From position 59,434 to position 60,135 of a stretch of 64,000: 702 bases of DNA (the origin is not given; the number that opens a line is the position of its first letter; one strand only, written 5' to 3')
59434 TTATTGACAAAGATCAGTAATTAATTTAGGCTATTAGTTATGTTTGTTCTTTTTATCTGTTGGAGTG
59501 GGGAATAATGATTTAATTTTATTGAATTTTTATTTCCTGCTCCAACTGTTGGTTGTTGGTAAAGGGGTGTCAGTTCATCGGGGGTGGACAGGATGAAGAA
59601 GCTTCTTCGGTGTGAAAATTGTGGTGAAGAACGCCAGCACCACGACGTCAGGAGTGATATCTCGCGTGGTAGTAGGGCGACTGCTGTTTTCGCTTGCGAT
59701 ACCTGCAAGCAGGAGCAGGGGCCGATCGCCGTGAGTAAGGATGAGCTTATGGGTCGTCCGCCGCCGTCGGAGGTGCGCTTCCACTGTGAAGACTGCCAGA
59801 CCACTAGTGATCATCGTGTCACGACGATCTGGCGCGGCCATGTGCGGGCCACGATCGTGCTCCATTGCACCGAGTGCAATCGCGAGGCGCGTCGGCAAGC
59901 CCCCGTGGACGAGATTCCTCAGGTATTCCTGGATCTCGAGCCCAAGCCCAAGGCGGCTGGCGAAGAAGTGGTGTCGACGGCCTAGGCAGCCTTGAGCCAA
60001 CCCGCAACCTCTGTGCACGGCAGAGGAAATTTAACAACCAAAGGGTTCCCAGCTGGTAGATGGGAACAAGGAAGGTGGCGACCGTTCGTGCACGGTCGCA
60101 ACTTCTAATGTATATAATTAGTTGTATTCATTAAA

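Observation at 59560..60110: GC-rich islet encoding a tandem double zinc-ribbon mini-protein plus a GC-rich 3' hairpin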

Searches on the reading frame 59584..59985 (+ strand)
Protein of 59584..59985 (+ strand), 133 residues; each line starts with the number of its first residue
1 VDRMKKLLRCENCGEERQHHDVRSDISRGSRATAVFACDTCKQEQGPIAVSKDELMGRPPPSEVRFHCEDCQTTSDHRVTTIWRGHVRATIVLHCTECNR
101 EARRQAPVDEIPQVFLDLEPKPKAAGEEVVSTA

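Call 5: search_protein_families(library=pfam, proteins=[window:59584-59985:+], max_evalue=1)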
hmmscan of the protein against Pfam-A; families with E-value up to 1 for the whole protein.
window:59584-59985:+ (133 aa): 14 families
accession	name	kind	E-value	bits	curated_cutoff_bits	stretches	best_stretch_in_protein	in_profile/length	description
PF24292.1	DUF7479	-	0.00011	22.6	27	1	8-43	3-38/60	Domain of unknown function (DUF7479)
PF25206.1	DUF7836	-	0.00024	21.3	26.7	0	60-74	25-39/59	Domain of unknown function (DUF7836)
PF01155.25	HypA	-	0.015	15.8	28.9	1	4-48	67-99/112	Hydrogenase/urease nickel incorporation, metallochaperone, hypA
PF02591.20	Zn_ribbon_9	-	0.017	15.7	29.1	0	4-14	20-30/33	C4-type zinc ribbon domain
PF05180.17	zf-DNL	-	0.045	14.1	27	1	64-100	2-36/64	DNL zinc finger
PF23783.1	Zn_ribbon_TiaS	-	0.051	13.8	27.3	0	8-28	20-39/41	TiaS C-terminal zinc ribbon domain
PF05129.18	Zn_ribbon_Elf1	-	0.059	13.9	29.8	0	58-103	15-57/79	Transcription elongation factor Elf1 like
PF25112.1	zf-AtTam37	-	0.06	14.5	27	0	31-59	83-110/111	AtTam37 zinc finger region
PF08996.15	zf-DNA_Pol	-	0.085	13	25.7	0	7-50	16-61/186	DNA Polymerase alpha zinc finger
PF02207.25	zf-UBR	-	0.094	13.3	25.2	1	32-84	9-42/69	Putative zinc finger in N-recognin (UBR box)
PF19769.4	CPxCG_zf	-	0.44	10.7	27.2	0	68-103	1-34/183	CPxCG-related zinc finger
PF00935.25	Ribosomal_L44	-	0.45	11.4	25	0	4-22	50-68/76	Ribosomal protein L44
PF06170.17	DUF983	-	0.63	10.9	22.6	0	9-22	10-23/85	Protein of unknown function (DUF983)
PF08274.17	Zn_Ribbon_YjdM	-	0.7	10.4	30.8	0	5-16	17-28/30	PhnA Zinc-Ribbon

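Call 16: find_homologous_proteins(query=window:59593-59982:+, max_evalue=0.01)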
Query window:59593-59982:+ (130 aa): 1 proteins with E <= 0.01 among 15 candidates.
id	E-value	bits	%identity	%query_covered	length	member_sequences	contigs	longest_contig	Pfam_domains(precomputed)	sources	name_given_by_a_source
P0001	2.6e-83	294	100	100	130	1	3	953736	-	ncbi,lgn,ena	-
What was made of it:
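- Tried and rejected: Word-indexed protein search with the single protein found only itself (call 16).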

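Call 17: find_encoding_contigs(protein=P0001, flank=3000, max_places=6)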
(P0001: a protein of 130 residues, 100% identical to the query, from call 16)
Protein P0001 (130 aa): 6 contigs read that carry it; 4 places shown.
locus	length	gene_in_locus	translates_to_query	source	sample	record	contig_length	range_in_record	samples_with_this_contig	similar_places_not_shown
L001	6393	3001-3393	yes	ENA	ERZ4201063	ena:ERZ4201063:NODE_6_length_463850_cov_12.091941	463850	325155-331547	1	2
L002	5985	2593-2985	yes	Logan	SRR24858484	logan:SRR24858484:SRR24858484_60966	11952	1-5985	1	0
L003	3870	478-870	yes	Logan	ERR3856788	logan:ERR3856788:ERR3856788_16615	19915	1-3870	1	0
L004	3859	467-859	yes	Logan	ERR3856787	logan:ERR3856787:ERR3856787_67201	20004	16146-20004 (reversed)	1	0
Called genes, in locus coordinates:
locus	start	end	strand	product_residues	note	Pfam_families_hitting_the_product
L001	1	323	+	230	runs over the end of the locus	PF00696:AA_kinase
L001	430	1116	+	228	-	-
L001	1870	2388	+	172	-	PF00466:Ribosomal_L10, PF27436:RL10_C (faint)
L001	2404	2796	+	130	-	PF16320:Ribosomal_L12_N, PF00542:Ribosomal_L12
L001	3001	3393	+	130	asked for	-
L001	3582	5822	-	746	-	-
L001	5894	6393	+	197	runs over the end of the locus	-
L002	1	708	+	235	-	?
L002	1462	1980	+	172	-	PF00466:Ribosomal_L10, PF27436:RL10_C (faint)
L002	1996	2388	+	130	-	PF16320:Ribosomal_L12_N, PF00542:Ribosomal_L12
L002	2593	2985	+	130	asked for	-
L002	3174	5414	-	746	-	-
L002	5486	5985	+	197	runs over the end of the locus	-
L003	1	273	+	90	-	?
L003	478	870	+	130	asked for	-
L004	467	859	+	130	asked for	-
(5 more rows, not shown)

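Call 26: search_solved_structures(query=window:59593-59982:+, max_evalue=10, show_alignments=2)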
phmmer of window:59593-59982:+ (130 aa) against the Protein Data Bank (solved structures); distinct sequences matched with E-value up to 10: 6.
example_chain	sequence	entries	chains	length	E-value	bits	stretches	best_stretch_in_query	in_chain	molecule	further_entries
9wkr_A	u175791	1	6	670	0.25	14.6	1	89-129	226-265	Propionyl-CoA carboxylase alpha chain, mitochondrial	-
2e2z_A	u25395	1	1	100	0.27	14.5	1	57-98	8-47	Tim15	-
8zuy_A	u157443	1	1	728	0.28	14.5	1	89-129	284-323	Propionyl-CoA carboxylase alpha chain, mitochondrial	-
7ybu_A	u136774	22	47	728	0.28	14.4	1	89-129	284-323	Propionyl-CoA carboxylase alpha chain, mitochondrial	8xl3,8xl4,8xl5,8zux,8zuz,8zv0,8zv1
8sgx_S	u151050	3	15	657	0.44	13.8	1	87-129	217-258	propionyl-CoA carboxylase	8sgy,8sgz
4h9d_A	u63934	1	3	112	0.5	13.6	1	69-120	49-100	HNH endonuclease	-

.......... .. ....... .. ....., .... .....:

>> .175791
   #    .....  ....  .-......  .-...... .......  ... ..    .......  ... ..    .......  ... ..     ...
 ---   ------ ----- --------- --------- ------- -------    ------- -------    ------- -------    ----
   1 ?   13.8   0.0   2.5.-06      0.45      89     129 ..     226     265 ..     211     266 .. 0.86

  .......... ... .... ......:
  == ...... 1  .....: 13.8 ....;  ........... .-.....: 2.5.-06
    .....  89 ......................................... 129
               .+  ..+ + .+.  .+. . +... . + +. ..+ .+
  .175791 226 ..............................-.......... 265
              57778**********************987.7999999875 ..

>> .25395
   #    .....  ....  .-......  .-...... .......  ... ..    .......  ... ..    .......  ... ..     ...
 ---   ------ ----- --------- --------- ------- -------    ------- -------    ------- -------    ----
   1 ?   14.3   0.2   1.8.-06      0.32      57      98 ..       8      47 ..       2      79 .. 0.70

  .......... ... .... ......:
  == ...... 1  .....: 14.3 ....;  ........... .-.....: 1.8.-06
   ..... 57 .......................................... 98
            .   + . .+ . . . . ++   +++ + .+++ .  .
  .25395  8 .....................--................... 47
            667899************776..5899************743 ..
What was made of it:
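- Tried and rejected: The PDB sequence search with the single protein gave nothing significant (call 26).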

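Call 28: search_protein_representatives(protein=window:59593-59982:+)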
Query: 130 residues. Proteins with E-value up to 0.001 (for the whole library): 8; up to 1e-10: 5; up to 1e-30: 1. The best 8 are listed.
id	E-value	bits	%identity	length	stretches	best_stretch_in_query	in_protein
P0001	8.2e-84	294.3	100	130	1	1-130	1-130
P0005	9.1e-24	100.1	44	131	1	1-118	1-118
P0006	4.7e-20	88.1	43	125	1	9-120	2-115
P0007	1.6e-11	60.5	33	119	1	14-116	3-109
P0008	7.2e-11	58.4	35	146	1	3-113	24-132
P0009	7.9e-07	45.4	31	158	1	2-113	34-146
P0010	4.2e-06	43.0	36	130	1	1-114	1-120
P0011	9.6e-05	38.6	29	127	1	3-113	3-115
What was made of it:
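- There are only 7 homologues among 1.84e9 representatives (call 28).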

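Call 32: find_homologous_proteins(query=A1, max_evalue=0.01)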
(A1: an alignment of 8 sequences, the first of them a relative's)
Query A1 (8 sequences) (130 aa, profile of the alignment): 4 proteins with E <= 0.01 among 1225 candidates.
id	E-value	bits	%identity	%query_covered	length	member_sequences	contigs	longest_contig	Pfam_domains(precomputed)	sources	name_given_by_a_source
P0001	2.0e-44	168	100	100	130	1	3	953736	-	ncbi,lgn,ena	-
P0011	9.3e-43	163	29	90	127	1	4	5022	-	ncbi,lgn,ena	-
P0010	5.8e-42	160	34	88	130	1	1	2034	-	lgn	-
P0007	1.4e-36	143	32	80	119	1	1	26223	-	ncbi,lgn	-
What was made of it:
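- Tried and rejected: With the alignment it found 4 of the 8 (call 32).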

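Call 33: find_encoding_contigs(protein=P0007, flank=8000, max_places=4)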
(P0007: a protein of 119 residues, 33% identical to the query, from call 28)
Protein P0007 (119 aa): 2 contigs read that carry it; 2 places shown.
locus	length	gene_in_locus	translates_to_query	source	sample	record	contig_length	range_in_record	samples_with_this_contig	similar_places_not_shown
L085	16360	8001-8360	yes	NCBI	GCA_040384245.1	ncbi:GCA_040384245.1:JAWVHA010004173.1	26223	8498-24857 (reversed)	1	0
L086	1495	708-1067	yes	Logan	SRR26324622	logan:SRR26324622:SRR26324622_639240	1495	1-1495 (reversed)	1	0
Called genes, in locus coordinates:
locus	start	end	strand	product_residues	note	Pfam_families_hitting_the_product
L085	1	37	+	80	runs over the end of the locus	-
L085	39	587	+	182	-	PF13489:Methyltransf_23, PF01209:Ubie_methyltran, PF13847:Methyltransf_31, PF08241:Methyltransf_11, PF08242:Methyltransf_12, PF13649:Methyltransf_25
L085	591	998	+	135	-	-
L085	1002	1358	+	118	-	PF02021:UPF0102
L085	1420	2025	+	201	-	PF00334:NDK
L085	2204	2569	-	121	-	-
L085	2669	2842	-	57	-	PF00830:Ribosomal_L28 (weak)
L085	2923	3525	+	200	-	PF02163:Peptidase_M50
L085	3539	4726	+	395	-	PF13742:tRNA_anti_2, PF01336:tRNA_anti-codon, PF02601:Exonuc_VII_L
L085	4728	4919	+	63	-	PF02609:Exonuc_VII_S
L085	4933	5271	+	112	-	PF04020:Phage_holin_4_2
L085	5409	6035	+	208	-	-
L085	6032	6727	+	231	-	PF00696:AA_kinase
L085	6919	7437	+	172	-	PF00466:Ribosomal_L10, PF27436:RL10_C (faint)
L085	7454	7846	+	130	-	PF16320:Ribosomal_L12_N, PF00542:Ribosomal_L12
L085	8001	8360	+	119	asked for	-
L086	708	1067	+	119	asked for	-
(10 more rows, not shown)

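Call 34: find_encoding_contigs(protein=P0011, flank=5000, max_places=4)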
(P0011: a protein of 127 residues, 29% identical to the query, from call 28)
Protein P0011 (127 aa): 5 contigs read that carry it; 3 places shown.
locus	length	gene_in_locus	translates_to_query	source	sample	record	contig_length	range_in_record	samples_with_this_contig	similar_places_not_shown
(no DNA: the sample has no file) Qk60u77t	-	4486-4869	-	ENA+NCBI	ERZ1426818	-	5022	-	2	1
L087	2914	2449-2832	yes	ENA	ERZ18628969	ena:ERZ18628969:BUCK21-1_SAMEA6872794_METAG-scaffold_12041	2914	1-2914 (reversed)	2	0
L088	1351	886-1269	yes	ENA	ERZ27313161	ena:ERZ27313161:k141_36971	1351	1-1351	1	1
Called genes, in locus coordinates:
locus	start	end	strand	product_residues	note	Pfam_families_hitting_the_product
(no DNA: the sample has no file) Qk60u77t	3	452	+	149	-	?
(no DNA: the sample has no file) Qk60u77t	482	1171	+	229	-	PF00696:AA_kinase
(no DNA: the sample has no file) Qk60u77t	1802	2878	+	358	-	-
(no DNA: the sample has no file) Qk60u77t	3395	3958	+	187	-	PF00466:Ribosomal_L10, PF27436:RL10_C (faint)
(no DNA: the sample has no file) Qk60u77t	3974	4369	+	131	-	PF16320:Ribosomal_L12_N, PF00542:Ribosomal_L12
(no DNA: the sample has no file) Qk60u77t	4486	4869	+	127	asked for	-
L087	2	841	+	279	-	?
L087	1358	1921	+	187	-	PF00466:Ribosomal_L10, PF27436:RL10_C (faint)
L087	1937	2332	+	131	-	PF16320:Ribosomal_L12_N, PF00542:Ribosomal_L12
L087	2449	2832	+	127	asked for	-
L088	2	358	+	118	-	?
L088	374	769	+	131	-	PF16320:Ribosomal_L12_N, PF00542:Ribosomal_L12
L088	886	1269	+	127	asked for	-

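Call 35: find_encoding_contigs(protein=P0005, flank=8000, max_places=4)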
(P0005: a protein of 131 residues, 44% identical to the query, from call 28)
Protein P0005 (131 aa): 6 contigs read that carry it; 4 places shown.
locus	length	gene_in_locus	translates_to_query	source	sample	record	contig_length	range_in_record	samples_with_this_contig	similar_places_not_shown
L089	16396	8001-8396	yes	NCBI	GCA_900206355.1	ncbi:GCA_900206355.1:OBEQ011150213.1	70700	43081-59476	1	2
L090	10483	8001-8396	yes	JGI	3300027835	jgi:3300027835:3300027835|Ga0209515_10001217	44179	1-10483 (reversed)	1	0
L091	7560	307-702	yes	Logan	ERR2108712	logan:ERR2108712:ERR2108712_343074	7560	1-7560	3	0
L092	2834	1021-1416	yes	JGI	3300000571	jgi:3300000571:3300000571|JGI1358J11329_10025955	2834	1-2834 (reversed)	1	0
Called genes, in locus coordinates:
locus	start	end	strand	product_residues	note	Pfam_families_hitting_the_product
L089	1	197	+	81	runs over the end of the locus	-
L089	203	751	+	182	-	PF01209:Ubie_methyltran, PF13847:Methyltransf_31, PF08241:Methyltransf_11, PF08242:Methyltransf_12 (weak), PF13649:Methyltransf_25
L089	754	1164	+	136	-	-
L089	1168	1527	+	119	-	PF02021:UPF0102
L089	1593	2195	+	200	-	PF00334:NDK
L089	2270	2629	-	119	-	-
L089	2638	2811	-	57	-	PF00830:Ribosomal_L28 (weak)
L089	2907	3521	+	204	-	PF02163:Peptidase_M50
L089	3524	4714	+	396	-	PF13742:tRNA_anti_2, PF01336:tRNA_anti-codon, PF02601:Exonuc_VII_L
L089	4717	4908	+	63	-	PF02609:Exonuc_VII_S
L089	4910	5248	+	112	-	PF04020:Phage_holin_4_2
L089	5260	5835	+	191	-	PF07690:MFS_1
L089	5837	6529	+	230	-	PF00696:AA_kinase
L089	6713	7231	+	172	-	PF00466:Ribosomal_L10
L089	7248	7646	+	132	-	PF16320:Ribosomal_L12_N, PF00542:Ribosomal_L12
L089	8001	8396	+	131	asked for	PF05180:zf-DNL (faint)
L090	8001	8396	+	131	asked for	PF05180:zf-DNL (faint)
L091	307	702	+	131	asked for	PF05180:zf-DNL (faint)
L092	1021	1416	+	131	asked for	PF05180:zf-DNL (faint)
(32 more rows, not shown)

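Call 38: find_encoding_contigs(protein=P0006, flank=8000, max_places=3)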
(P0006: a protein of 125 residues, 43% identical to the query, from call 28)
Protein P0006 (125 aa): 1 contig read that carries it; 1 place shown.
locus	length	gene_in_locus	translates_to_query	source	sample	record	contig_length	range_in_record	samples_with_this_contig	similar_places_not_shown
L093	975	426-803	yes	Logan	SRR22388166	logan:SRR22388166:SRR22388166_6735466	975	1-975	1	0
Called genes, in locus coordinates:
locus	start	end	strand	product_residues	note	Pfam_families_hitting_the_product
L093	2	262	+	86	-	?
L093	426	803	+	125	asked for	-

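Call 39: find_encoding_contigs(protein=P0008, flank=8000, max_places=3)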
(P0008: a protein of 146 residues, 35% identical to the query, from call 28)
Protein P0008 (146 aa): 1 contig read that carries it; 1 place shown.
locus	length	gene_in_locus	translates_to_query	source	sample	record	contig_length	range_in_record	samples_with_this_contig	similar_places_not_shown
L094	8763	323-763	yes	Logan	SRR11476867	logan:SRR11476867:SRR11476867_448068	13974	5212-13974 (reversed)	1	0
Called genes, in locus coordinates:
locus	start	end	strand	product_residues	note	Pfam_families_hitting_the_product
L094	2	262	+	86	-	?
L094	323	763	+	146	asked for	-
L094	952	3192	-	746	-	-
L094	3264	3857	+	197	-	-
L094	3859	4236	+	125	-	PF00814:TsaD (weak)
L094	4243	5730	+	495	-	PF13632:Glyco_trans_2_3 (weak)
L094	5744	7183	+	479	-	PF13196:DUF4012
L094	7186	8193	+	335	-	PF06277:EutA (faint), PF06723:MreB_Mbl, PF00022:Actin (weak), PF00012:HSP70, PF11104:PilM_2 (faint), PF14450:FtsA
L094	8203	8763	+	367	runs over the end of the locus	PF20706:GT4-conflict, PF00534:Glycos_transf_1, PF13692:Glyco_trans_1_4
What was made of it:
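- On Integron cassette: It is a single unit between rplL and a conserved 746-aa gene in every genome (calls 17, 33-35, 39).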

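Call 40: find_encoding_contigs(protein=P0009, flank=8000, max_places=3)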
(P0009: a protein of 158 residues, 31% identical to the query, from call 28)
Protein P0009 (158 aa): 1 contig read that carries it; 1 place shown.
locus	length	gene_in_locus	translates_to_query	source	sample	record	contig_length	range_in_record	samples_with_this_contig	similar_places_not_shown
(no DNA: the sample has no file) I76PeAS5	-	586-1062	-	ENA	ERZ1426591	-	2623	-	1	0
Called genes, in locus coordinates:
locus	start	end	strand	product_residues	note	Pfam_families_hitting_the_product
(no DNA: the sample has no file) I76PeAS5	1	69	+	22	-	?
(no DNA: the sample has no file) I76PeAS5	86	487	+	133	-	PF16320:Ribosomal_L12_N, PF00542:Ribosomal_L12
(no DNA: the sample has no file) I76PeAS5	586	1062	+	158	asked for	-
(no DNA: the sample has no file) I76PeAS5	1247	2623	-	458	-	?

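Call 47: predict_structure(alignment_id=A1)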
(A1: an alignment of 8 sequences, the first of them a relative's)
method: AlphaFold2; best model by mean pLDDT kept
length: 130 residues; sequences in the alignment: 8
mean_pLDDT: 80.5   pTM: 0.45
mean pLDDT of the five models: 80.5, 79.7, 76.5, 76.1, 75.0
residues with pLDDT >= 90: 35; 70-90: 69; 50-70: 13; < 50: 13
segments of 3 or more residues with pLDDT < 50: 118-130
pLDDT, mean of each block of 10 residues (from residue 1): 91 94 78 95 86 67 86 85 88 88 85 63 41
secondary structure, 60 per line:
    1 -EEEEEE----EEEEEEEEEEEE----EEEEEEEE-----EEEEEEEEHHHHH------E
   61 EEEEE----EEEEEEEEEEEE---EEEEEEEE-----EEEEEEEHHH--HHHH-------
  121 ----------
elements in order: E2-7 E12-23 E28-35 E41-48 H49-53 E60-65 E70-81 E85-92 E98-104 H110-113
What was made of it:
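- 59593..59985 (+): 130-aa tandem zinc-ribbon ORF. Module 1 runs C7-C38 (nt 59611-59706) and module 2 runs C65-C95 (nt 59785-59877). The C-terminal tail is disordered. AlphaFold2 pLDDT 80.5 (call 47).
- On Zinc ribbon fold (C4, two beta-hairpin knuckles): The AlphaFold2 strands flank each knuckle: E2-7/E12-23, E28-35/E41-48, and the same in module 2 (call 47).
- Checked: AlphaFold2 gives it pLDDT below 50 (call 47), and it is variable between alleles.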

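Call 53: fold_search(model_id=the predicted structure, library=pdb)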
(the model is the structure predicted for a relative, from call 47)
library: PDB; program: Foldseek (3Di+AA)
matches with E <= 10: 895; with E <= 0.001: 0
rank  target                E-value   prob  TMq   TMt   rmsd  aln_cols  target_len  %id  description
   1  4c2m_I                1.6e-02  0.92  0.27  0.28  25.8       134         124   15  Structure of RNA polymerase I at 2.8 A resolution (released 2013-10-23)
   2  1h9s_A                2.1e-02  0.99  0.29  0.28  12.5       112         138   11  Molybdate bound complex of Dimop domain of ModE from E.coli (released 2001-06-19)
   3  4c2m_X                2.1e-02  0.85  0.27  0.29  24.6       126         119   15  Structure of RNA polymerase I at 2.8 A resolution (released 2013-10-23)
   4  1o7l_A                2.3e-02  0.98  0.27  0.14  12.2       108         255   11  Molybdate-activated form of ModE from Escherichia coli (released 2003-02-20)
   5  1h9s_B                3.4e-02  0.96  0.29  0.28  12.6       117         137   12  Molybdate bound complex of Dimop domain of ModE from E.coli (released 2001-06-19)
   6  1o7l_D                4.0e-02  0.96  0.27  0.14  12.2       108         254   11  Molybdate-activated form of ModE from Escherichia coli (released 2003-02-20)
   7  6vip_A                4.0e-02  0.84  0.24  0.26  13.0       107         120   14  TUDOR DOMAIN OF TUMOR SUPPRESSOR P53BP1 WITH MFP-6008 (released 2020-02-12)
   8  1o7l_B                4.4e-02  0.95  0.27  0.14  12.2       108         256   11  Molybdate-activated form of ModE from Escherichia coli (released 2003-02-20)
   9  1h9r_A                4.7e-02  0.95  0.27  0.25  12.3       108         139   11  Tungstate bound complex Dimop domain of ModE from E.coli (released 2001-06-19)
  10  4x34_B                4.9e-02  0.91  0.26  0.28  12.8       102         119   14  Crystal structure of the 53BP1 tandem tudor domain in complex with p53K381acK382me2 (released 2015-03-04)
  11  3lh0_A                5.5e-02  0.90  0.25  0.27  12.6        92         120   13  Crystal structure of the 53BP1 tandem tudor domain in complex with p53K372me2 (released 2010-03-23)
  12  2qkd                  7.6e-02  0.30  0.20  0.08  14.6       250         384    7  Crystal structure of tandem ZPR1 domains (released 2007-08-07)
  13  1o7l_C                9.4e-02  0.91  0.27  0.14  12.1       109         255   10  Molybdate-activated form of ModE from Escherichia coli (released 2003-02-20)
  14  4nt5                  9.9e-02  0.21  0.14  0.20  20.6        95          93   13  Crystal structure of human von Willebrand factor CTCK domain (released 2014-01-01)
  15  6vip_B                1.1e-01  0.72  0.25  0.27  12.9       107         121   14  TUDOR DOMAIN OF TUMOR SUPPRESSOR P53BP1 WITH MFP-6008 (released 2020-02-12)
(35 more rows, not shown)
